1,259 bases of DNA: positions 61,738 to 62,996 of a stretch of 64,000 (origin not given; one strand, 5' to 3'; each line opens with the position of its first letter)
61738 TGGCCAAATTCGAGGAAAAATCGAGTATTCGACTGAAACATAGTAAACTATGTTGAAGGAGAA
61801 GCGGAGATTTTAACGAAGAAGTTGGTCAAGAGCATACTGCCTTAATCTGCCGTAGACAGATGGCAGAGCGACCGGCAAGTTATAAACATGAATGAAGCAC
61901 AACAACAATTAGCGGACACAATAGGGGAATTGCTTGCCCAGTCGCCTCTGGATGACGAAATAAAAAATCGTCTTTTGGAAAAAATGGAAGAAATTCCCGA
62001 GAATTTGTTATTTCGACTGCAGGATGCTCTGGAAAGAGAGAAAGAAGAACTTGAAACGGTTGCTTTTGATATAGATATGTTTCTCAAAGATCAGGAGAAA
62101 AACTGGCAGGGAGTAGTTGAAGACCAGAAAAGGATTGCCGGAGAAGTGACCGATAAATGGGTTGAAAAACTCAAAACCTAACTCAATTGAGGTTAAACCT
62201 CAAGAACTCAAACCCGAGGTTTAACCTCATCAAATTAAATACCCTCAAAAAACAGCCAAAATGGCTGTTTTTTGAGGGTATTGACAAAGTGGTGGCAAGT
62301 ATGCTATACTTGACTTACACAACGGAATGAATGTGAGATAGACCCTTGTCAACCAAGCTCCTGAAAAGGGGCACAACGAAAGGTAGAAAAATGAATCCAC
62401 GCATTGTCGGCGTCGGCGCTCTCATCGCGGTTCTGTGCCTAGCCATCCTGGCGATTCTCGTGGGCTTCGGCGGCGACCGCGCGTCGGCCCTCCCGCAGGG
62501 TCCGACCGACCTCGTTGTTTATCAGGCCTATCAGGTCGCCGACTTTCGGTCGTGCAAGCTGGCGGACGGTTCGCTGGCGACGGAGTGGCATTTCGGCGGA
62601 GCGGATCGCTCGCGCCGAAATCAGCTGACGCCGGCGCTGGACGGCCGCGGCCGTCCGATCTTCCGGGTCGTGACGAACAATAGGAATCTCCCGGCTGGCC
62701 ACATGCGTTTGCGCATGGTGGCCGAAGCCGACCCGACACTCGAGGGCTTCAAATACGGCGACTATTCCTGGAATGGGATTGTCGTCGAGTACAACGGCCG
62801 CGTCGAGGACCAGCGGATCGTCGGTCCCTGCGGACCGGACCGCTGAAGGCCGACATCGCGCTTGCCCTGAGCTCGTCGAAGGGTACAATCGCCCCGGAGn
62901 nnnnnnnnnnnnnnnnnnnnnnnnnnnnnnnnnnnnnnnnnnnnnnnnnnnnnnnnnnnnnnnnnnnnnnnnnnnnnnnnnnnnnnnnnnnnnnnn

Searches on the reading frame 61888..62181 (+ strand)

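Call 23: search_protein_families(library=pfam, proteins=[window:61888-62181:+], max_evalue=0.1)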
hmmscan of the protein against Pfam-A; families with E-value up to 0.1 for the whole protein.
window:61888-62181:+ (97 aa): 4 families
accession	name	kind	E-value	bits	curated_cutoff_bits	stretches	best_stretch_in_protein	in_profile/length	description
PF15372.11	DUF4600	-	0.015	16.1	27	1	27-88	41-102/128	Domain of unknown function (DUF4600)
PF23921.1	DUF7260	-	0.025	14.5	27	1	8-67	95-154/242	Domain of unknown function (DUF7260)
PF14631.11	FancD2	-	0.042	11.7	27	1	15-94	941-1020/1418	Fanconi anaemia protein FancD2 nuclease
PF17192.9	MukF_M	-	0.08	13.2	25.2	1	1-71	58-125/161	MukF middle domain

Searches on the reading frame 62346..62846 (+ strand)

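Call 22: search_protein_families(library=phrogs, proteins=[window:62346-62846:+], max_evalue=0.1)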
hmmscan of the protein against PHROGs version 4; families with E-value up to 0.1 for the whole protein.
window:62346-62846:+ (166 aa): 0 families

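Call 23: search_protein_families(library=pfam, proteins=[window:62346-62846:+], max_evalue=0.1)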
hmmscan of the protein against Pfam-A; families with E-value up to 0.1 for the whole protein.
window:62346-62846:+ (166 aa): 1 family
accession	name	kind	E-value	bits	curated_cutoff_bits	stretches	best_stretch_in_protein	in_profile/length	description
PF15706.10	TMEM132_C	-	0.021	15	27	1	14-39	26-51/87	TMEM132 C-terminal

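Call 95: search_protein_families(library=padloc, proteins=[window:62346-62846:+], max_evalue=0.01)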
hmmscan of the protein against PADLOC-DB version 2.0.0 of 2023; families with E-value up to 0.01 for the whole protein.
window:62346-62846:+ (166 aa): 0 families

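Call 96: search_protein_families(library=ncbifam, proteins=[window:62346-62846:+], max_evalue=0.01)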
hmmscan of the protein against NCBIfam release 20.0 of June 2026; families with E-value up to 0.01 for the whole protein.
window:62346-62846:+ (166 aa): 0 families
